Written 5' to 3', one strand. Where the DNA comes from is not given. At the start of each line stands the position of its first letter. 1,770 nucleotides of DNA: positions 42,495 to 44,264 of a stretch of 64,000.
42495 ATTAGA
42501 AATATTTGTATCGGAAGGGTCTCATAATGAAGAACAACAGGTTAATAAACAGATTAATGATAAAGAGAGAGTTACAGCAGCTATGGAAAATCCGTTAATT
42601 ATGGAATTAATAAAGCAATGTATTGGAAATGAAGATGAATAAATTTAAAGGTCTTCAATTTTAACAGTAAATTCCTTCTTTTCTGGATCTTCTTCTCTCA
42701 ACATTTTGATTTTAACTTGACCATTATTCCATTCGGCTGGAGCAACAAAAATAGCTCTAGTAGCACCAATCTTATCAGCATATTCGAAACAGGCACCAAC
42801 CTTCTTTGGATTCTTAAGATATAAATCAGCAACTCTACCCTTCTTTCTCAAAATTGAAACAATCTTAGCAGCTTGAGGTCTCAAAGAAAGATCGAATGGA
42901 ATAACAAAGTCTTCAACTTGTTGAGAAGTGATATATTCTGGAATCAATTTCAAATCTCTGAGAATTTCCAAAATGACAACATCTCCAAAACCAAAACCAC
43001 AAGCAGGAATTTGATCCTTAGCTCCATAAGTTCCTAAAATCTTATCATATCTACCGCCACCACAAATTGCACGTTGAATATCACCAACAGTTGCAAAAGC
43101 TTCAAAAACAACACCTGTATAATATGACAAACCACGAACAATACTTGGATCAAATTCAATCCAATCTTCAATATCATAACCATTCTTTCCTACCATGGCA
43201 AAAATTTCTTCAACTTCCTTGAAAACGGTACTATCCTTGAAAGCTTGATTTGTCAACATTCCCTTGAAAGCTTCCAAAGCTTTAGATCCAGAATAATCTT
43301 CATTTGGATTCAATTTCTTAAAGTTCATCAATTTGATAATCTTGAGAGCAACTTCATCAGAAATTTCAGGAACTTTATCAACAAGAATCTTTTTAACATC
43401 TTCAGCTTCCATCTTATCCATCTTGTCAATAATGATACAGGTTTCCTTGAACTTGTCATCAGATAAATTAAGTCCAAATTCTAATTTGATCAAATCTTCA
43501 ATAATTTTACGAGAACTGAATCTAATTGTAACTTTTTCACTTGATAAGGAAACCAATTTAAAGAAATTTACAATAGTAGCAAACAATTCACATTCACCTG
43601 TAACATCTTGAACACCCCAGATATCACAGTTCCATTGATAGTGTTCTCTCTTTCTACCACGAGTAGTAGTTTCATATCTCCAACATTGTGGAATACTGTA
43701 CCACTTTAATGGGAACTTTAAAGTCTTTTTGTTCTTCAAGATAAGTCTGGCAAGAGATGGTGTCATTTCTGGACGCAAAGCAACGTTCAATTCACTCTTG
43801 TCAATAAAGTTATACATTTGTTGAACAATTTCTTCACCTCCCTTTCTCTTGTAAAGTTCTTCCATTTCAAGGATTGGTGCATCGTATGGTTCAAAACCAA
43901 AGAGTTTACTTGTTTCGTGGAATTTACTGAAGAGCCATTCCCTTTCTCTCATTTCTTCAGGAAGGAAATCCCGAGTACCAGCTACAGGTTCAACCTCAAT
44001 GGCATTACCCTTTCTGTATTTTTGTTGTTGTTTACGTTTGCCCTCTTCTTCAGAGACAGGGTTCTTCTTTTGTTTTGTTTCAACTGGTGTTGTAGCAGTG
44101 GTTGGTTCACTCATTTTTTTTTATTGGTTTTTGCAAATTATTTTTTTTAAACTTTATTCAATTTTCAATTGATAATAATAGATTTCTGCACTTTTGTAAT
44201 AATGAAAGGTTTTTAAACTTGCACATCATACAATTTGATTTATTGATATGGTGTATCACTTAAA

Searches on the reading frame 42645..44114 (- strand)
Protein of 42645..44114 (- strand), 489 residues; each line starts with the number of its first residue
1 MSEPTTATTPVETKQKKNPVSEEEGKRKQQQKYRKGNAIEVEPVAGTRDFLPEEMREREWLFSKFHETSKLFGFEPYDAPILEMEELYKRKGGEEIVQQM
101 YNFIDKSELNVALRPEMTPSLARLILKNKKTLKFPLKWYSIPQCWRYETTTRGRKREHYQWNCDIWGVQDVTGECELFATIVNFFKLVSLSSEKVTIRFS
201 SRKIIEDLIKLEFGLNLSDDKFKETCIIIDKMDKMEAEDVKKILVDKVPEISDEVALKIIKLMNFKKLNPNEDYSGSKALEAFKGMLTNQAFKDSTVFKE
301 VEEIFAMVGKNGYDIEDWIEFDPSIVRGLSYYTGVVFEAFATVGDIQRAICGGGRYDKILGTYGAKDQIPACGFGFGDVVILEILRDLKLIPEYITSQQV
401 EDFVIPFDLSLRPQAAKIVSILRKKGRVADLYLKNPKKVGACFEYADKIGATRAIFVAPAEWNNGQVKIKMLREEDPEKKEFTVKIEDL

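Call 22: search_protein_families(library=pfam, proteins=[window:42645-44114:-], max_evalue=0.01)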
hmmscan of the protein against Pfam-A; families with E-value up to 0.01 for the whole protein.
window:42645-44114:- (489 aa): 4 families
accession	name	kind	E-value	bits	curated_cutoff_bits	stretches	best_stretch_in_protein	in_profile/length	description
PF13393.11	tRNA-synt_His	-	1.1e-39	137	25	1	46-375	1-302/308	Histidyl-tRNA synthetase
PF00587.30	tRNA-synt_2b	-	3.8e-07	30.8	29.3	1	101-201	1-106/179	tRNA synthetase class II core domain (G, H, P, S and T)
PF03129.25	HGTP_anticodon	-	2e-06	28.3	21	1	403-488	3-86/94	Anticodon binding domain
PF01409.25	tRNA-synt_2d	-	0.0098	15.8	19.8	0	101-186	76-151/246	tRNA synthetases class II core domain (F)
